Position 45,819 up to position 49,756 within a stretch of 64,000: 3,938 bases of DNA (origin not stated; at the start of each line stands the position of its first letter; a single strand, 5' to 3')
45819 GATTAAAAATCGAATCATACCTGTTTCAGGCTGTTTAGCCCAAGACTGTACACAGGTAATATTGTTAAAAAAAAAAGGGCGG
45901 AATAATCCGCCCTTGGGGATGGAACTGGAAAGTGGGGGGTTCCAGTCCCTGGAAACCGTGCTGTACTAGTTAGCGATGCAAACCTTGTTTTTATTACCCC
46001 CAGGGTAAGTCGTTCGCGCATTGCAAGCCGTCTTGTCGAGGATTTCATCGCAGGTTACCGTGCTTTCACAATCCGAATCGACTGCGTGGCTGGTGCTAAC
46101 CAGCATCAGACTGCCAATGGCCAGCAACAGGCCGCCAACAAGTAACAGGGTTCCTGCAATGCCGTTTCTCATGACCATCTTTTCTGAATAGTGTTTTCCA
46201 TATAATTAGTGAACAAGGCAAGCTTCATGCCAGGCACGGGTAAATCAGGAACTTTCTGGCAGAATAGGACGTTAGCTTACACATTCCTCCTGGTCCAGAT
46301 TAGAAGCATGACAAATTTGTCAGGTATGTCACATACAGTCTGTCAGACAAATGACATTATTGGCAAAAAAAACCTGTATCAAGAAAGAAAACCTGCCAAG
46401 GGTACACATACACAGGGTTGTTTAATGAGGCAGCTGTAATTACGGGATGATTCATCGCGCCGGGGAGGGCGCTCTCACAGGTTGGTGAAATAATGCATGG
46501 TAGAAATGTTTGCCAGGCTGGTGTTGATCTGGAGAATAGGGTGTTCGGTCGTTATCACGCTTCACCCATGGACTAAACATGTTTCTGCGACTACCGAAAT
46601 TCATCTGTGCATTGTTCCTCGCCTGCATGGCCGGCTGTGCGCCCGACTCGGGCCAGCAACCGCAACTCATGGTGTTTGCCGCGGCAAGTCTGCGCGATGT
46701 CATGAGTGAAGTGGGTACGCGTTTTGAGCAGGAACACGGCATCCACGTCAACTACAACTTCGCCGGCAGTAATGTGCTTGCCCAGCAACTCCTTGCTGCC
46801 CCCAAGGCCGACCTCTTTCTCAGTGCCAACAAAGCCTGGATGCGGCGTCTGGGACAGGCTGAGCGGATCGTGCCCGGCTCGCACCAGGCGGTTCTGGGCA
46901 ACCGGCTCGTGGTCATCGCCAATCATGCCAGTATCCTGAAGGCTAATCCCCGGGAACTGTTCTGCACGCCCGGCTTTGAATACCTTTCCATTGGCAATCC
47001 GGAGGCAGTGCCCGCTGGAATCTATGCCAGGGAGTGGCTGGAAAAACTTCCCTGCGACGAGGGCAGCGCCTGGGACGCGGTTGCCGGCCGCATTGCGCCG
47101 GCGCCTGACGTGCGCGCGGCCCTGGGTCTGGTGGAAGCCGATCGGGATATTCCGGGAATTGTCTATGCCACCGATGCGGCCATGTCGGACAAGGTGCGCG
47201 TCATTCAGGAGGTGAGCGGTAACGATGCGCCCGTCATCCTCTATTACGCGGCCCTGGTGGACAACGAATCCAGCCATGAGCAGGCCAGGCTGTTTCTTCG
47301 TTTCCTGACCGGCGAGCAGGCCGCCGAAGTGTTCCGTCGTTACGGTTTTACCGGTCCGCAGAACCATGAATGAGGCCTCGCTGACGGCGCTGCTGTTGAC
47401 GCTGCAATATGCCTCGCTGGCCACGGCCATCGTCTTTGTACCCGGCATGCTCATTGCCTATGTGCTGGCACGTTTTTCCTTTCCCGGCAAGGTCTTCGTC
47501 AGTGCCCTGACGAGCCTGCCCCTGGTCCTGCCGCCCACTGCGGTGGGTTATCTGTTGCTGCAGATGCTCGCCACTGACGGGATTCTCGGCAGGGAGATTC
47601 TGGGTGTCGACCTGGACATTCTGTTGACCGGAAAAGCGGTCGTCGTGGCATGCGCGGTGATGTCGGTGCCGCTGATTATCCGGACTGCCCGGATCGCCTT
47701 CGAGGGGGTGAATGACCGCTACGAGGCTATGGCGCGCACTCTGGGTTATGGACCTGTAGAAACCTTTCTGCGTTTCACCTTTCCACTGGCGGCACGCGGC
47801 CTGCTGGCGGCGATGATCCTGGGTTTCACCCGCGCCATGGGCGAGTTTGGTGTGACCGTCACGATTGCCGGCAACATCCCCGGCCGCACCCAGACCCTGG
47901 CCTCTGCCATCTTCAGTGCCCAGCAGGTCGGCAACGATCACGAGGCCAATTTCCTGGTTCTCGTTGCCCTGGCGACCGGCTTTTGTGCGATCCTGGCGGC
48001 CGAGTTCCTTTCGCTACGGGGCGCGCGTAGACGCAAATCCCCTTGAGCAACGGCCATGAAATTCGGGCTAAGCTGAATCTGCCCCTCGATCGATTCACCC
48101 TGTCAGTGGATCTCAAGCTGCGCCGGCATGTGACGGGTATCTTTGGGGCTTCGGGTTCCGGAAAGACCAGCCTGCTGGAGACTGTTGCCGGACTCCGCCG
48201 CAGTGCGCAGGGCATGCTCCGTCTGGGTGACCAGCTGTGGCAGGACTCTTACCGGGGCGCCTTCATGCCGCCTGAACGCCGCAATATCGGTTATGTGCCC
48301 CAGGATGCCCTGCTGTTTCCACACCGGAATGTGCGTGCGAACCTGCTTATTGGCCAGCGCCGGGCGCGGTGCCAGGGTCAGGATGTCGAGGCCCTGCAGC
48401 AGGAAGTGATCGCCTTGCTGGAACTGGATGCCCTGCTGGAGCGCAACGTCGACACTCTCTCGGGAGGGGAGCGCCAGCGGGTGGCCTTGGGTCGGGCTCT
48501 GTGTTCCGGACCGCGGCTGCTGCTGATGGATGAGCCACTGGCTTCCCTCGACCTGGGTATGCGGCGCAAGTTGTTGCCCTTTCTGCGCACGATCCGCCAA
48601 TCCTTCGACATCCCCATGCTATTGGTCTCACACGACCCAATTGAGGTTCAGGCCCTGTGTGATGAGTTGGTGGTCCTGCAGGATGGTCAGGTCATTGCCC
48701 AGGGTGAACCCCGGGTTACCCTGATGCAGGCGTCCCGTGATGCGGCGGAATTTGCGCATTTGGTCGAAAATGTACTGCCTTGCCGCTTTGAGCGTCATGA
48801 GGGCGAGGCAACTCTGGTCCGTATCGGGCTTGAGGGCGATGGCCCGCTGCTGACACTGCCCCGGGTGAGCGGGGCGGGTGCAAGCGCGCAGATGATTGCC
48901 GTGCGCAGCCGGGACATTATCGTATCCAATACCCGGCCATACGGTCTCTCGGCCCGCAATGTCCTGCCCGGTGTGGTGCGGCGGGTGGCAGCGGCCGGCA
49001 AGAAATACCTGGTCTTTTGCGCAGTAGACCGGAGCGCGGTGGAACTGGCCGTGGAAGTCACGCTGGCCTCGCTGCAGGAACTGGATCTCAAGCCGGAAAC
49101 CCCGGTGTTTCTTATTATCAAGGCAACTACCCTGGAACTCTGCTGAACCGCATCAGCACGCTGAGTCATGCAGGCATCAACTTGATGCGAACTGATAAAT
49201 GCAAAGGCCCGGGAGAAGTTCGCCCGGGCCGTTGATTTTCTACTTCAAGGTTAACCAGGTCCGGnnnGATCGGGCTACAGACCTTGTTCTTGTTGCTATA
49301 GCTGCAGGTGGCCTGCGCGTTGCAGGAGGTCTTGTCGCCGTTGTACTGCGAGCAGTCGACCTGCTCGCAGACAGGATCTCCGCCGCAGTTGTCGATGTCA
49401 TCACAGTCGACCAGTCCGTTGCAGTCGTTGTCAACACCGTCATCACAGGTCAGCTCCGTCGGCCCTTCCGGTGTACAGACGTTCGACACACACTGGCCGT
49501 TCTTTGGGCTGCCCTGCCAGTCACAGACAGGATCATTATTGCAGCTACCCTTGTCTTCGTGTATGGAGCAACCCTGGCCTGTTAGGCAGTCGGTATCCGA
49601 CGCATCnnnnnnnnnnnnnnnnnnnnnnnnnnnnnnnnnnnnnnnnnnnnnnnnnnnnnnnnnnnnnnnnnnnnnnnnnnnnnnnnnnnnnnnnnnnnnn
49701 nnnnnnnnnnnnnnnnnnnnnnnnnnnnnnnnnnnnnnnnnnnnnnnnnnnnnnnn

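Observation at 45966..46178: The 70-aa peptide is a stand-alone copy of the C-terminal Cys module of the five-heme cytochrome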

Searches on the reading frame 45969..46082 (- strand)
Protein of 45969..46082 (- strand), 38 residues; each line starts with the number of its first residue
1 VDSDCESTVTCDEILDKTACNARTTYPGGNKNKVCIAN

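Call 66: search_protein_families(library=pfam, proteins=[window:45969-46082:-], max_evalue=10)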
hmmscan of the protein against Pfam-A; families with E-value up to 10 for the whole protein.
seq(38 aa): 0 families

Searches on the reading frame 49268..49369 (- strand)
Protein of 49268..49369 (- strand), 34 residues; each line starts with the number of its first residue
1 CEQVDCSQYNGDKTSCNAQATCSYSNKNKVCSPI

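Call 39: search_protein_representatives(alignment_id=A4)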
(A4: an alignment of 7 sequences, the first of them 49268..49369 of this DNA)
Query: 7 sequences, 34 profile positions. Proteins with E-value up to 0.001 (for the whole library): 83; up to 1e-10: 8; up to 1e-30: 0. The best 83 are listed.
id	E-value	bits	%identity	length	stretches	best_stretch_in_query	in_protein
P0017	8.3e-17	77.0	-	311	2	1-34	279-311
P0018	3.4e-15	71.8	-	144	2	1-34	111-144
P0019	7.7e-15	70.7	-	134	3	4-33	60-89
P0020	1.6e-14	69.6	-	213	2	1-34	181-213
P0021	2.9e-12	62.4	-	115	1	1-34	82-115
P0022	4.2e-12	61.9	-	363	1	1-34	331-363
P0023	3.2e-11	59.1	-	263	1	1-33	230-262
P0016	5.6e-11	58.3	-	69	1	1-34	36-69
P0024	2.3e-10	56.3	-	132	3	1-33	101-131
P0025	2.4e-10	56.3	-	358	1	1-34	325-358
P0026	2.9e-10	56.0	-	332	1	1-33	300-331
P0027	6.1e-10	55.0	-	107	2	1-31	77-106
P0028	8.0e-10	54.6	-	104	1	3-33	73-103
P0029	9.8e-10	54.3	-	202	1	1-34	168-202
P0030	1.7e-09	53.5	-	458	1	1-32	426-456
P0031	2.9e-09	52.8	-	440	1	3-34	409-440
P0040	5.8e-08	48.7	-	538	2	3-31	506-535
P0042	7.8e-08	48.2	-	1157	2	1-33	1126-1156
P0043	9.9e-08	47.9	-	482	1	1-33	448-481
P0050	3.0e-07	46.4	-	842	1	1-33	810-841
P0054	8.4e-07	44.9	-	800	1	1-33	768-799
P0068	2.3e-05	40.3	-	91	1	7-33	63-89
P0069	3.0e-05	40.0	-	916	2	1-33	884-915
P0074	6.2e-05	39.0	-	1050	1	1-33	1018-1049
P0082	1.6e-04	37.6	-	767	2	6-31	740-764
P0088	3.2e-04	36.7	-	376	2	4-31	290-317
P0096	4.9e-04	36.1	-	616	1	4-33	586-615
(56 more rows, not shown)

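Call 43: search_protein_families(library=pfam, proteins=[P0031, P0043, P0054, P0074, P0042, P0069, P0096, P0040, P0082, P0030], max_evalue=0.01)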
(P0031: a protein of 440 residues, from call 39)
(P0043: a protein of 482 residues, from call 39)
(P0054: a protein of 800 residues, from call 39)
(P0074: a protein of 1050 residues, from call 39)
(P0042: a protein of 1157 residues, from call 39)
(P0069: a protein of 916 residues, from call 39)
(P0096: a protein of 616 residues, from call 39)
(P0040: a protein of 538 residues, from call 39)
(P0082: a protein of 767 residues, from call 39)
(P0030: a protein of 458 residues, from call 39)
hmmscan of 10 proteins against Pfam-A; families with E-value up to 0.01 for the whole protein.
P0031 (440 aa): 3 families
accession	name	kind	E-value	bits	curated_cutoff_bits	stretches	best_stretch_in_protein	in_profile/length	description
PF07676.18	PD40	-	1.8e-10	40.9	20.9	1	69-84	12-27/38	WD40-like Beta Propeller Repeat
PF00930.27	DPPIV_N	-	0.0027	16.9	22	0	66-175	43-150/354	Dipeptidyl peptidase IV (DPP IV) N-terminal region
PF00526.23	Dicty_CTDC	-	0.0032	17.7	27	1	377-397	2-22/24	Dictyostelium (slime mold) repeat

P0043 (482 aa): 2 families
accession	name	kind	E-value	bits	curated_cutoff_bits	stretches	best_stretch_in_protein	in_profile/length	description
PF11617.13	Cu-binding_MopE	-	3.1e-10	40.6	27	2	407-436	1-29/30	Putative metal-binding motif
PF07676.18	PD40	-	4.5e-06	26.9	20.9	0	69-83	12-26/38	WD40-like Beta Propeller Repeat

P0054 (800 aa): 1 family
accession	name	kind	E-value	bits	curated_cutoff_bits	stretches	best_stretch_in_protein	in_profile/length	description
PF08309.17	LVIVD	-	1.2e-14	53.8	20.2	1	414-449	7-42/42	LVIVD repeat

P0074 (1050 aa): 6 families
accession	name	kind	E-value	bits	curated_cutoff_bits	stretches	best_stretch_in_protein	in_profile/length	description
PF00246.29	Peptidase_M14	-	2.3e-47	162.5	21.6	1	106-379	2-263/286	Zinc carboxypeptidase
PF13620.12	CarboxypepD_reg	-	1.2e-14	54.9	32.3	1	538-612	1-81/82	Carboxypeptidase regulatory-like domain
PF13715.12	CarbopepD_reg_2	-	7.3e-09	36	32.2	1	539-599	1-64/88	CarboxypepD_reg-like domain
PF20773.4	InhA-like_MAM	-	2.7e-06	27.4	26.9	1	660-712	47-98/191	Immune inhibitor A-like, MAM domain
PF00526.23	Dicty_CTDC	-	0.0012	19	27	1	774-797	1-23/24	Dictyostelium (slime mold) repeat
PF21471.3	Reelin_subrepeat-B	-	0.0029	17.8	27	1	697-761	61-126/127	Reelin subrepeat B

P0042 (1157 aa): 5 families
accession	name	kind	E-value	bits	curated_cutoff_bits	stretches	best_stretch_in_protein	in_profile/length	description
PF00082.27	Peptidase_S8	-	9.7e-46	156.8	21.8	1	141-381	3-255/288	Subtilase family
PF05345.18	He_PIG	-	9.7e-24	84.1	24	2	524-599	11-95/96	Putative Ig domain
PF06739.17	SBBP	-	1.3e-11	44.7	20.5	1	813-835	9-31/38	Beta-propeller repeat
PF22148.1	Fervidolysin_NPro-like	-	2.7e-10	40.9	21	1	18-91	10-81/81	Fervidolysin N-terminal prodomain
PF24908.1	Ig_SIBA-E_2nd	-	2.4e-05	24.9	27.8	1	1002-1072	42-112/117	Integrin beta-like protein A-E, second Ig-like domain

P0069 (916 aa): 5 families
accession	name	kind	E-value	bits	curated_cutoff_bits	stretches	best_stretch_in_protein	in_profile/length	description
PF17963.7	Big_9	-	4.4e-34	117.7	23.6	2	657-743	1-88/89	Bacterial Ig domain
PF17892.7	Cadherin_5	-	1.2e-26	92.8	26.5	2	657-745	2-97/98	Cadherin-like domain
PF17803.7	Cadherin_4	-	1.7e-24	86.5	25.1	2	655-714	9-71/71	Bacterial cadherin-like domain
PF00082.27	Peptidase_S8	-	1.1e-10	41.8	21.8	1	365-639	181-288/288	Subtilase family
PF19076.6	CshA_repeat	-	0.005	17.9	27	0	643-724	6-80/103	Surface adhesin CshA repetitive domain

P0096 (616 aa): 0 families

P0040 (538 aa): 1 family
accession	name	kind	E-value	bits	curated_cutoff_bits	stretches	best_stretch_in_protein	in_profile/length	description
PF13229.12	Beta_helix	-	5.2e-10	39.6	25.9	1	125-265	25-150/158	Right handed beta helix region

P0082 (767 aa): 0 families

P0030 (458 aa): 1 family
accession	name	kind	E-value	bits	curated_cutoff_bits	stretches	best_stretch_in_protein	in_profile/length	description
PF07676.18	PD40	-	0.00096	19.5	20.9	0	84-95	12-23/38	WD40-like Beta Propeller Repeat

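Call 52: list_cluster_members(proteins=[P0017, P0022, P0031, P0042, P0050, P0054, P0074, P0088, P0019, P0068])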
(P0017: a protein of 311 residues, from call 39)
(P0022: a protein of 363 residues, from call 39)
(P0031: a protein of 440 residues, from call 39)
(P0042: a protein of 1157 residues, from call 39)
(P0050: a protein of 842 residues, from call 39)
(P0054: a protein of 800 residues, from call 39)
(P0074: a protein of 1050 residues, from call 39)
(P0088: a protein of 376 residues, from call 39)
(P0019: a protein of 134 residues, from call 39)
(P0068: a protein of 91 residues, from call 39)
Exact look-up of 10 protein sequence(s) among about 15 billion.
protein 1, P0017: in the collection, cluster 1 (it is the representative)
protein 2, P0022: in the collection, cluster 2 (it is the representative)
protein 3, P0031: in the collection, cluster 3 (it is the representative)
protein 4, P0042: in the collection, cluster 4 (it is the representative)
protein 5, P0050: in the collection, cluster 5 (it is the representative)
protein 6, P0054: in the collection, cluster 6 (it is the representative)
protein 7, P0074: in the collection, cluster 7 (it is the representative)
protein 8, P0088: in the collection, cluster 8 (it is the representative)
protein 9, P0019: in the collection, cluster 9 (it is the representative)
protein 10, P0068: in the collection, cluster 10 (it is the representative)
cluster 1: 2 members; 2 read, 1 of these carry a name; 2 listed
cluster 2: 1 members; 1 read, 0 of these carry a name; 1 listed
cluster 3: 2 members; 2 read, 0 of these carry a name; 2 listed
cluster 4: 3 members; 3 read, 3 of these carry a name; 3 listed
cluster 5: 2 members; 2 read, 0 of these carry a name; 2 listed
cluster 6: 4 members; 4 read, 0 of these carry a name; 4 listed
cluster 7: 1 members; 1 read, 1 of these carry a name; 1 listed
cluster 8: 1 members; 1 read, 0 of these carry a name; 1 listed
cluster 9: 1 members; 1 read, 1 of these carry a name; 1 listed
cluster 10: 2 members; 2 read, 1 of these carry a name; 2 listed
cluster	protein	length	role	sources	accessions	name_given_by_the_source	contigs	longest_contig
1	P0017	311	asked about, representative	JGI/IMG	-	hypothetical protein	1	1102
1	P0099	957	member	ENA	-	-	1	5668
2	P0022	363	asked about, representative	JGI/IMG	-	-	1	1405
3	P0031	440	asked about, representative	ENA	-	-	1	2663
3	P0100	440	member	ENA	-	-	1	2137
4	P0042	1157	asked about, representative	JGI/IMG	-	subtilisin family serine protease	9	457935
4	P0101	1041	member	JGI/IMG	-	subtilisin family serine protease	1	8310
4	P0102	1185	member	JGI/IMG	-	subtilisin family serine protease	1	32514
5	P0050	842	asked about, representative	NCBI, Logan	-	-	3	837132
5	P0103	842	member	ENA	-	-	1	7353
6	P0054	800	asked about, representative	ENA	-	-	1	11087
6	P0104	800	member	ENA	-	-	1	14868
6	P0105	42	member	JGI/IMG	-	-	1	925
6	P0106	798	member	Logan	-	-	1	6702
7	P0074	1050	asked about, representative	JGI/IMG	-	hypothetical protein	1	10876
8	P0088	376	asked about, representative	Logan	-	-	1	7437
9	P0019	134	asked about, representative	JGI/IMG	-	hypothetical protein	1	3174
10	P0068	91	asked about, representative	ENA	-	-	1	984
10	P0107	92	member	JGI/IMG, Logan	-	hypothetical protein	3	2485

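Call 64: search_solved_structures(query=A2, max_evalue=10, show_alignments=4)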
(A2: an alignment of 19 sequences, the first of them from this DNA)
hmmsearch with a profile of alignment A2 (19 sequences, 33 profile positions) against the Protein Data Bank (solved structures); distinct sequences matched with E-value up to 10: 0.

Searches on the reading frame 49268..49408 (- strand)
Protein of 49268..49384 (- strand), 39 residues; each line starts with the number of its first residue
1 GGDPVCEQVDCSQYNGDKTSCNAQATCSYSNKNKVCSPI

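Call 28: find_homologous_proteins(query=A3, max_evalue=10)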
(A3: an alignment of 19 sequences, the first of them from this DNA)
Query A3 (19 sequences) (47 aa, profile of the alignment): 5 proteins with E <= 10 among 27 candidates.
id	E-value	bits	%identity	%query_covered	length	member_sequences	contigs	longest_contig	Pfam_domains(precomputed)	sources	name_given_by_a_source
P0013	1.4e-10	58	66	94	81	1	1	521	-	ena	-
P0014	1.3e-8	52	59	98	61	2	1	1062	-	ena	-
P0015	1.9e-8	52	66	94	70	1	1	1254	-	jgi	jgi:hypothetical protein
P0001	9.8e-8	49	65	43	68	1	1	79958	-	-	-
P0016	9.6e-6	43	45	94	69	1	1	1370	-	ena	-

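Call 66: search_protein_families(library=pfam, proteins=[window:49268-49384:-], max_evalue=10)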
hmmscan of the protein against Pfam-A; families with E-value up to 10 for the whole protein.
seq(39 aa): 2 families
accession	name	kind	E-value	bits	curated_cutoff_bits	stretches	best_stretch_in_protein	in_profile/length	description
PF08117.16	Toxin_30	-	0.99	10.2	24.5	1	17-32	16-32/36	Ptu family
PF00734.23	CBM_1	-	1.2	9.6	20.6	1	14-32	10-27/29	Fungal cellulose binding domain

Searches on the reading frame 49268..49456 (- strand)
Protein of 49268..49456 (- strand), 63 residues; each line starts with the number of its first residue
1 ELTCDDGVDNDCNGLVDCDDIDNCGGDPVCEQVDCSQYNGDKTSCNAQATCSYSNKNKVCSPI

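Call 59: predict_structure(alignment_id=A5)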
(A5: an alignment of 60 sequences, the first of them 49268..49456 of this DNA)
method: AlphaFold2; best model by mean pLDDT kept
length: 63 residues; sequences in the alignment: 60
mean_pLDDT: 89.5   pTM: 0.54
mean pLDDT of the five models: 89.5, 89.0, 87.8, 86.2, 84.1
residues with pLDDT >= 90: 33; 70-90: 29; 50-70: 1; < 50: 0
segments of 3 or more residues with pLDDT < 50: none
pLDDT, mean of each block of 10 residues (from residue 1): 85 90 85 90 93 95 90
secondary structure, 60 per line:
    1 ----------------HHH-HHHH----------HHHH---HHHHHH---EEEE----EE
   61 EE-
elements in order: H21-24 H35-38 H42-47 E51-54 E59-62

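Call 63: fold_search(model_id=the predicted structure, library=pdb)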
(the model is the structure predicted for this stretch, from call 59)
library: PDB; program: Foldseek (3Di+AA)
matches with E <= 10: 19; with E <= 0.001: 0
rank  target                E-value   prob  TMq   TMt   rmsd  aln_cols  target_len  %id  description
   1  7bam_A                3.3e-01  0.57  0.46  0.02  10.9        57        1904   32  human Teneurin4 WT C2 (released 2021-12-01)
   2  7ban_A                3.8e-01  0.99  0.43  0.02   1.5        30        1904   53  human Teneurin4 Mut C2 (released 2022-01-12)
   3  7plp_A                6.2e-01  0.75  0.33  0.49   4.4        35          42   46  Human Teneurin-4 C-rich domain (released 2022-02-02)
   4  7plp_B                2.0e+00  0.38  0.33  0.50   4.8        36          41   44  Human Teneurin-4 C-rich domain (released 2022-02-02)
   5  6qp8_A                2.9e+00  0.57  0.41  0.05   1.5        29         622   17  Drosophila Semaphorin 2b (released 2019-08-21)
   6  6qp7_B                3.5e+00  0.51  0.42  0.05   1.5        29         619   17  Drosophila Semaphorin 2a (released 2019-08-21)
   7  6qp8_B                4.3e+00  0.41  0.41  0.05   1.5        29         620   17  Drosophila Semaphorin 2b (released 2019-08-21)
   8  4ka4_D                5.7e+00  0.08  0.28  0.29   3.6        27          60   11  Crystal structure of a proteolytically defined Zbeta domain of human DAI (ZBP1, DLM-1) (released 2013-05-15)
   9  4ka4_A                6.1e+00  0.08  0.29  0.30   3.5        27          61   11  Crystal structure of a proteolytically defined Zbeta domain of human DAI (ZBP1, DLM-1) (released 2013-05-15)
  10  6qp7_A                6.6e+00  0.33  0.42  0.05   1.4        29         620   17  Drosophila Semaphorin 2a (released 2019-08-21)
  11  4ka4_B                6.6e+00  0.08  0.29  0.30   3.6        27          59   11  Crystal structure of a proteolytically defined Zbeta domain of human DAI (ZBP1, DLM-1) (released 2013-05-15)
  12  8rmj_A                7.0e+00  0.25  0.41  0.05   1.5        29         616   17  Drosophila Semaphorin 2b in complex with glycosaminoglycan mimic SOS (released 2024-07-31)
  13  7kd6_Q                7.0e+00  0.07  0.23  0.05   1.2        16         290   19  Insulin Receptor L1-CR plus alphaCT fragment in co-complex with Fv 83-7 and single-chain insulin SCI-b (released 2021-10-13)
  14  3oky_B                8.1e+00  0.16  0.40  0.05   1.7        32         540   16  Plexin A2 in complex with Semaphorin 6A (released 2010-10-13)
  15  3eyi_B                8.1e+00  0.07  0.29  0.27   3.5        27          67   11  The crystal structure of the second Z-DNA binding domain of human DAI (ZBP1) in complex with Z-DNA (released 2009-01-13)
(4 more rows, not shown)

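Call 65: search_protein_families(library=pfam, alignment_id=A5, max_evalue=10)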
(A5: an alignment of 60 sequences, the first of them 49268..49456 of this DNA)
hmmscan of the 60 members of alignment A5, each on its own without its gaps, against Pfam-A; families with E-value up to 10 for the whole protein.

A. member 1, window:49268-49456:- (63 aa): 1 family
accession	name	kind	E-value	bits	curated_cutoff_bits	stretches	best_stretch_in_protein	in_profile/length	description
PF23416.1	DUF7107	-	1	10.2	24.6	1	18-55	2-39/48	Domain of unknown function (DUF7107)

B. families by the number of members that match (of 60 scanned): 31 families (the first 25 are shown)
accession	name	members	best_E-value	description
PF01437.31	PSI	32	4.2e-06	Plexin repeat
PF11617.13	Cu-binding_MopE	19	0.00012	Putative metal-binding motif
PF01508.21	Paramecium_SA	15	0.0024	Paramecium surface antigen domain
PF25543.1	zf-CCCH_tandem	7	0.4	Tandem CCCH zinc finger domains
PF25585.1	zf-CCCH_DUS3L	5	0.0058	DUS3L CCCH zinc finger domain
PF21341.3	TRAF2_zf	3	0.048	TRAF2, second zinc finger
PF00526.23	Dicty_CTDC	2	0.0043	Dictyostelium (slime mold) repeat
PF10659.14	Trypan_glycop_C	2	0.39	Trypanosome variant surface glycoprotein C-terminal domain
PF18981.6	InlK_D3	1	0.00015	Internalin K domain (D3/D4)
PF18911.6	PKD_4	1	0.00044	PKD domain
PF17963.7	Big_9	1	0.00086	Bacterial Ig domain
PF19077.6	Big_13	1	0.0029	Bacterial Ig-like domain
PF00801.26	PKD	1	0.0052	PKD domain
PF02221.20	E1_DerP2_DerF2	1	0.017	ML domain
PF09134.16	Invasin_D3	1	0.017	Invasin, domain 3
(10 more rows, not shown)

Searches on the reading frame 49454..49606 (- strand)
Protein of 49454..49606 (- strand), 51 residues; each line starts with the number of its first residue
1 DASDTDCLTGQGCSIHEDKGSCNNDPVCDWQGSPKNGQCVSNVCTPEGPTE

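Call 66: search_protein_families(library=pfam, proteins=[window:49454-49606:-], max_evalue=10)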
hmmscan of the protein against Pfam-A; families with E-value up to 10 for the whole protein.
seq(51 aa): 1 family
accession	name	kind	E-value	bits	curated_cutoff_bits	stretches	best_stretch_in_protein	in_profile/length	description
PF07127.16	Nodulin_late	-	4.4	8.2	30.4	1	18-45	25-54/54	Late nodulin domain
